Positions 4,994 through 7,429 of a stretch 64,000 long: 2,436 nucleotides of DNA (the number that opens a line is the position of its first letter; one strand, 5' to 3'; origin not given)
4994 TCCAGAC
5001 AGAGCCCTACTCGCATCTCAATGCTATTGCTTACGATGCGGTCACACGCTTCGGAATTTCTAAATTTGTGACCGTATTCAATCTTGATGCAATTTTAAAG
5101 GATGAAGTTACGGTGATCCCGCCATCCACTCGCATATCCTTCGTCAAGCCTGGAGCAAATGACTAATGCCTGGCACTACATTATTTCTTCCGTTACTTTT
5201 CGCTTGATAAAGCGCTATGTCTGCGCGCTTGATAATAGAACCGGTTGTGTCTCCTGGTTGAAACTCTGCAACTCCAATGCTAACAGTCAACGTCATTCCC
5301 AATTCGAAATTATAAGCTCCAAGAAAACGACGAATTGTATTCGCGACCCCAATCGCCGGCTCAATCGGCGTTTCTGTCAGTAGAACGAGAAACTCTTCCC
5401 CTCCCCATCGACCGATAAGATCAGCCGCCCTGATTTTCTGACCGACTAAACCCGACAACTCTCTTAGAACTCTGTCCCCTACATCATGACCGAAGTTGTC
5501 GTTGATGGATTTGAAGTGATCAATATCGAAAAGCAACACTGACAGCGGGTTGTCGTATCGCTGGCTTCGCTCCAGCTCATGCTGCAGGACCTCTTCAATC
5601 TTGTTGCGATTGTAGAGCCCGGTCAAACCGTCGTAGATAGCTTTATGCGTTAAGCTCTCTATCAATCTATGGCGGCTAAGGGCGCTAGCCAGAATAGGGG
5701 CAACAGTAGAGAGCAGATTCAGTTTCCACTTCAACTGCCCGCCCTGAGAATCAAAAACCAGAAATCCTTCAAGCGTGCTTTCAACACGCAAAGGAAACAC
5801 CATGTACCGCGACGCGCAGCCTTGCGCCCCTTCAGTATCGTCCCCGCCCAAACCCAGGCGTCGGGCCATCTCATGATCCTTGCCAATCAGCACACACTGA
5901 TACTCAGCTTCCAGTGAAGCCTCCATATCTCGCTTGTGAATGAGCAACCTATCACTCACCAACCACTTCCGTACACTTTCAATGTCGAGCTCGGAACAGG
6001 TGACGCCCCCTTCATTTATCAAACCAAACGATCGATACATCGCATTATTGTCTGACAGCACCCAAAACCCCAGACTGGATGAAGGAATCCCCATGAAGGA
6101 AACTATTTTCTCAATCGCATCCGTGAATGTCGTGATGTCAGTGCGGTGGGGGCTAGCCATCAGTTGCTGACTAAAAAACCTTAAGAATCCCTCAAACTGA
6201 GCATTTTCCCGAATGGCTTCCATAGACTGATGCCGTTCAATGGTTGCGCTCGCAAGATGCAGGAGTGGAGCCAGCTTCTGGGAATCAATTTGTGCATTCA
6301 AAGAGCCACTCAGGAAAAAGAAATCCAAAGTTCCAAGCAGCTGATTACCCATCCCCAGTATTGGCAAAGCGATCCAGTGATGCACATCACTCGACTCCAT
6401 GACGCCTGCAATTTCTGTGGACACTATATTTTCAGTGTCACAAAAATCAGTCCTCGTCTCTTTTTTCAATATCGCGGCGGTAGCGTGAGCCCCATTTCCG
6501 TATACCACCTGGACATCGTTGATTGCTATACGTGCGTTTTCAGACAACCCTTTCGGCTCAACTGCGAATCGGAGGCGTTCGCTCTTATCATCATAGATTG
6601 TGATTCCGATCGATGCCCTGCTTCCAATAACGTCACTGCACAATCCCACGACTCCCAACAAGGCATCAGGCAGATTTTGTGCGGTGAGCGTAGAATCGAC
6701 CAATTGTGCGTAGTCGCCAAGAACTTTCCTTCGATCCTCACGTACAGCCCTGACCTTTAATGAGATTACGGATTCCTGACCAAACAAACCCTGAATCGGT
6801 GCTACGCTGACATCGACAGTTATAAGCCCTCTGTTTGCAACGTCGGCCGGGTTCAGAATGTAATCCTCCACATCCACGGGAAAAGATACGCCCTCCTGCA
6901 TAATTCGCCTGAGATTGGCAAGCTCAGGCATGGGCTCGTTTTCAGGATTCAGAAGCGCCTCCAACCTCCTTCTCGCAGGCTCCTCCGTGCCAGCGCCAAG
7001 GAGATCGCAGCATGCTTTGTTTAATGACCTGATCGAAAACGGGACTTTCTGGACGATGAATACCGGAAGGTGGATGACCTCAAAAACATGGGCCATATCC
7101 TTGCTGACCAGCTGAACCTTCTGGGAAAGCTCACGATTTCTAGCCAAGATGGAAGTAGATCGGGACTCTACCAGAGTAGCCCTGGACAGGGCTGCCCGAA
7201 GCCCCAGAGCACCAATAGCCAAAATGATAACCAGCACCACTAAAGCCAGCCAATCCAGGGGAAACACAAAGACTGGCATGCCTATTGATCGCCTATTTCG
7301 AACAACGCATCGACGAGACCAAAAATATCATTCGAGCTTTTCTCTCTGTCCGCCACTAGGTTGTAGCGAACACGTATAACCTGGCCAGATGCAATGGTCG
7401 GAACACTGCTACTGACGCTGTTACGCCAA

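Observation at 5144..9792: Tightly coupled three-gene unit: ankyrin-like protein, catalytically degenerate RecJ paralog, membrane diguanylate cyclase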

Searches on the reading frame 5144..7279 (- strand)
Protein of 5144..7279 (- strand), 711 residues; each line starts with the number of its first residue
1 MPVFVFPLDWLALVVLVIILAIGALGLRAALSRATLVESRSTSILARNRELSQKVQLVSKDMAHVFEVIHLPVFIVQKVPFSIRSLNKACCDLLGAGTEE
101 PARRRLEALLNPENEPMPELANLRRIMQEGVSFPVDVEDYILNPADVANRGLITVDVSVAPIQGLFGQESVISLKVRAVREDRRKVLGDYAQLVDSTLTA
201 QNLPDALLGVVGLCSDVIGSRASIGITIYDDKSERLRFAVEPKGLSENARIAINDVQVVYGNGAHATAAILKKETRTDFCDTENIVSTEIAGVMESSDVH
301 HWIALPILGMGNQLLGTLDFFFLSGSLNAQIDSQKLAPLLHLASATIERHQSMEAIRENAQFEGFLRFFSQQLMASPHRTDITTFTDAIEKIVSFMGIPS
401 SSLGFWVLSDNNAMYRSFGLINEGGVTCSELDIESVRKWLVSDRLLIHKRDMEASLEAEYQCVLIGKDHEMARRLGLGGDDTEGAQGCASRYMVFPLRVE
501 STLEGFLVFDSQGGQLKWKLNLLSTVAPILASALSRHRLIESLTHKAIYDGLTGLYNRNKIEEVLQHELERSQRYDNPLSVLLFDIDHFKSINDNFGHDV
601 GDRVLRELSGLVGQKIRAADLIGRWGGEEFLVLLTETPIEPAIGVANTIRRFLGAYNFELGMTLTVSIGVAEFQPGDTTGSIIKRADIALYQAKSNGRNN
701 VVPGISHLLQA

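Call 3: search_protein_families(library=pfam, proteins=[window:5144-7279:-], max_evalue=0.1)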
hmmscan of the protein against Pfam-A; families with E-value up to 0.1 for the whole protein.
window:5144-7279:- (711 aa): 6 families
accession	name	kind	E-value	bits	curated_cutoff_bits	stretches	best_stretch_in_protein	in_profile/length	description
PF00990.26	GGDEF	-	7.5e-45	153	23.8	1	547-700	1-161/161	Diguanylate cyclase, GGDEF domain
PF01590.32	GAF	-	0.004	18.1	22.4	0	271-320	59-107/133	GAF domain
PF13188.13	PAS_8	-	0.021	15.2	21.8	1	64-112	5-53/65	PAS domain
PF13492.12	GAF_3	-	0.051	14.4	27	0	483-536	73-129/129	GAF domain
PF15642.11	Tox-ODYAM1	-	0.052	13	25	1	193-238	235-280/385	Toxin in Odyssella and Amoebophilus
PF22335.1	Cas10-Cmr2_palm2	-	0.074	13.6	27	0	626-701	58-132/133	Cas10/Cmr2, second palm domain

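Call 4: search_protein_families(library=ncbifam, proteins=[window:5144-7279:-], max_evalue=0.1)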
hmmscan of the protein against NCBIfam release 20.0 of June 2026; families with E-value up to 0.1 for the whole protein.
window:5144-7279:- (711 aa): 23 families
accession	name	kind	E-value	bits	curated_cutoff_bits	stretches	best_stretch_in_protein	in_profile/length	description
TIGR00254.1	GGDEF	domain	8.9e-52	175.2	37.4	1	543-701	1-164/168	diguanylate cyclase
NF038266.1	diguan_SiaD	equivalog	2.2e-51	174.7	290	1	539-700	86-251/252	biofilm regulation diguanylate cyclase SiaD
NF007135.0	PRK09581.1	equivalog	7.9e-50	170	474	1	542-702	287-453/457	PleD family two-component system response regulator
NF007380.0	PRK09894.1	equivalog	1.4e-41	142.8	256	1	541-702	123-285/296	diguanylate cyclase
NF041606.1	dguan_cyc_DgcA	equivalog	9.1e-39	133.3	370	1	493-702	124-337/340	diguanylate cyclase DgcA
NF051473.1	DigCycDgcsShew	equivalog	5.8e-37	127.6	400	1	520-700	108-287/291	diguanylate cyclase DgcS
NF047654.1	DiguCycDgcRLepto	equivalog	1.4e-36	125.9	500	1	531-702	117-294/295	diguanylate cyclase DgcR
NF007599.0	PRK10245.1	equivalog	9.7e-36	123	402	1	542-700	205-366/371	diguanylate cyclase AdrA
NF007423.1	PRK09966.1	equivalog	3.7e-33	115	325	1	541-694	233-390/390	diguanylate cyclase DgcN/YfiN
NF007298.0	PRK09776.1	equivalog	1.3e-32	112.6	1135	1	538-701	675-842/1111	diguanylate cyclase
NF011955.1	PRK15426.1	equivalog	3.1e-31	108.2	408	1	538-702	389-559/564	cellulose biosynthesis regulator diguanylate cyclase DgcQ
NF040885.1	diguan_DgcJ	equivalog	7.2e-30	104.2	500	1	523-698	318-490/493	diguanylate cyclase DgcJ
NF007474.0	PRK10060.1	equivalog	1.7e-26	92.6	782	1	540-700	230-391/663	cyclic di-GMP phosphodiesterase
NF047872.1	GGDEF_GdpS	equivalog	7.7e-26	91.1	400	1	538-702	178-348/355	GGDEF domain-containing protein GdpS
NF045675.1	PhdiestaseDibA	equivalog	2.5e-25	88.9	980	1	541-699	197-359/623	phosphodiesterase DibA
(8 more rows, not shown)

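Call 30: search_protein_families(library=padloc, proteins=[window:5144-7279:-], max_evalue=0.01)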
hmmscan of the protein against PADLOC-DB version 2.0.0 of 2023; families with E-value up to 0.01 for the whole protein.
window:5144-7279:- (711 aa): 0 families

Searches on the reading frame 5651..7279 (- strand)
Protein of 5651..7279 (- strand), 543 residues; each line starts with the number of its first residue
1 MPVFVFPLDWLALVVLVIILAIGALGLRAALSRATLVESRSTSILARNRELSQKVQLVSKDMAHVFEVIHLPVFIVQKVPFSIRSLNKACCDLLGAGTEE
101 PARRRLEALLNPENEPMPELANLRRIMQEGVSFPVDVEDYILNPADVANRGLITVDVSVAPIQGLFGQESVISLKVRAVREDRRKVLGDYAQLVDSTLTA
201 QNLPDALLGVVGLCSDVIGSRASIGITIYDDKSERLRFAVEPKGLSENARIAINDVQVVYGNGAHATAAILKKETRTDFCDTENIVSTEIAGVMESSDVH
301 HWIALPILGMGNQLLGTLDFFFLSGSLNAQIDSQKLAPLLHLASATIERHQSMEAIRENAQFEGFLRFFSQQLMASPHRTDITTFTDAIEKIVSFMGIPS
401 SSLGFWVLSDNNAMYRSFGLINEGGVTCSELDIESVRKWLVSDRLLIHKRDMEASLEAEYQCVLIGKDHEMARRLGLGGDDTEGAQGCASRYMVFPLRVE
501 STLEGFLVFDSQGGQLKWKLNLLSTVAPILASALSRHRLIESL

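Call 40: find_homologous_proteins(query=window:5651-7279:-)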
Query seq(543 aa) (543 aa): 4 proteins with E <= 0.001 among 8000 candidates.
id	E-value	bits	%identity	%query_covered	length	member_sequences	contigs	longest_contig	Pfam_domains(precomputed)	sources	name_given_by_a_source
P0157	0.0e+0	1193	100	100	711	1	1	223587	PF00990.27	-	-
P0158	2.7e-175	602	55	95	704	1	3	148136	PF00990.27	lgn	-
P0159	1.6e-166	573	51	95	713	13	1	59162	PF00990.27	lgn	-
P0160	4.3e-142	492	46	99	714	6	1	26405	PF00990.27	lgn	-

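Call 49: search_solved_structures(query=A3, max_evalue=1, show_alignments=0)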
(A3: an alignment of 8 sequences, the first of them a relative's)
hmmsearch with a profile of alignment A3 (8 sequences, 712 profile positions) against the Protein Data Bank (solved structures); distinct sequences matched with E-value up to 1: 65 (the best 60 are shown).
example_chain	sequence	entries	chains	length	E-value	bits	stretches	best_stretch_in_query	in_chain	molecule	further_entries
5llw_B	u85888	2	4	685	1e-58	202.6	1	542-703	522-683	Diguanylate cyclase (GGDEF) domain-containing protein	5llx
6et7_A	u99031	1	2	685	9.4e-58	199.4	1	543-703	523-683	Diguanylate cyclase (GGDEF) domain-containing protein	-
3ign_A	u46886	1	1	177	3.6e-51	177.6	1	542-709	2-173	Diguanylate cyclase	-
1w25_A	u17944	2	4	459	7.6e-51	176.6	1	546-708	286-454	STALKED-CELL DIFFERENTIATION CONTROLLING PROTEIN | RESPONSE REGULATOR PLED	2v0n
2wb4_A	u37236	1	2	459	7.6e-51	176.5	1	546-708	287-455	DIGUANYLATE CYCLASE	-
9g85_A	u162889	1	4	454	2.2e-50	175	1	546-704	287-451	Response regulator PleD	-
9g86_A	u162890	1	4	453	2.2e-50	175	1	546-704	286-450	Response regulator PleD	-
5euh_A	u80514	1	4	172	2.2e-47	165.1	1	549-706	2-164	Putative GGDEF domain membrane protein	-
6zxm_A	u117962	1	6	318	3e-47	164.7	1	531-703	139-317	Putative GGDEF/response regulator receiver domain protein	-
7e6g_A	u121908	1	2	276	1.6e-46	162.2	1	544-704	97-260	Putative GGDEF domain protein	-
6zxb_A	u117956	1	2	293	1.5e-44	155.8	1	531-703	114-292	Putative GGDEF/response regulator receiver domain protein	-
6zxc_A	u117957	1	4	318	1.8e-44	155.5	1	531-703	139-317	Putative GGDEF/response regulator receiver domain protein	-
3i5c_A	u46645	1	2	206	1.1e-43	152.9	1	545-702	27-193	Fusion of General control protein GCN4 and WSPR response regulator protein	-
9t28_A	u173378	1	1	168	1.5e-43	152.4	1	551-702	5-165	diguanylate cyclase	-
3i5b_A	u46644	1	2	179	1.7e-43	152.2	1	551-702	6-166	WspR response regulator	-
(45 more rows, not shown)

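Call 50: search_protein_families(library=pfam, alignment_id=A3, max_evalue=0.1)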
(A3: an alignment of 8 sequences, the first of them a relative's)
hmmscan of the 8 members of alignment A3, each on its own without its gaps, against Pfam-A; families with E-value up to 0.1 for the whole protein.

A. member 1, P0157 (711 aa): 6 families
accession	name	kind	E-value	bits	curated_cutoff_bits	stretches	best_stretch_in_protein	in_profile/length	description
PF00990.26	GGDEF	-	7.5e-45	153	23.8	1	547-700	1-161/161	Diguanylate cyclase, GGDEF domain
PF01590.32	GAF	-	0.004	18.1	22.4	0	271-320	59-107/133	GAF domain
PF13188.13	PAS_8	-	0.021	15.2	21.8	1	64-112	5-53/65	PAS domain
PF13492.12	GAF_3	-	0.051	14.4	27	0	483-536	73-129/129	GAF domain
PF15642.11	Tox-ODYAM1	-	0.052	13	25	1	193-238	235-280/385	Toxin in Odyssella and Amoebophilus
PF22335.1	Cas10-Cmr2_palm2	-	0.074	13.6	27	0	626-701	58-132/133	Cas10/Cmr2, second palm domain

B. families by the number of members that match (of 8 scanned): 11 families
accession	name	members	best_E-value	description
PF00990.26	GGDEF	8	3.1e-46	Diguanylate cyclase, GGDEF domain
PF22335.1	Cas10-Cmr2_palm2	4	0.021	Cas10/Cmr2, second palm domain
PF01590.32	GAF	3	0.00099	GAF domain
PF13188.13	PAS_8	3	0.0025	PAS domain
PF13492.12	GAF_3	2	0.0036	GAF domain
PF11346.13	DUF3149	1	0.015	Protein of unknown function (DUF3149)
PF04723.20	GRDA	1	0.016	Glycine reductase complex selenoprotein A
PF13426.13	PAS_9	1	0.028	PAS domain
PF13185.12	GAF_2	1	0.032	GAF domain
PF15642.11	Tox-ODYAM1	1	0.052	Toxin in Odyssella and Amoebophilus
PF18149.6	Helicase_PWI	1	0.056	N-terminal helicase PWI domain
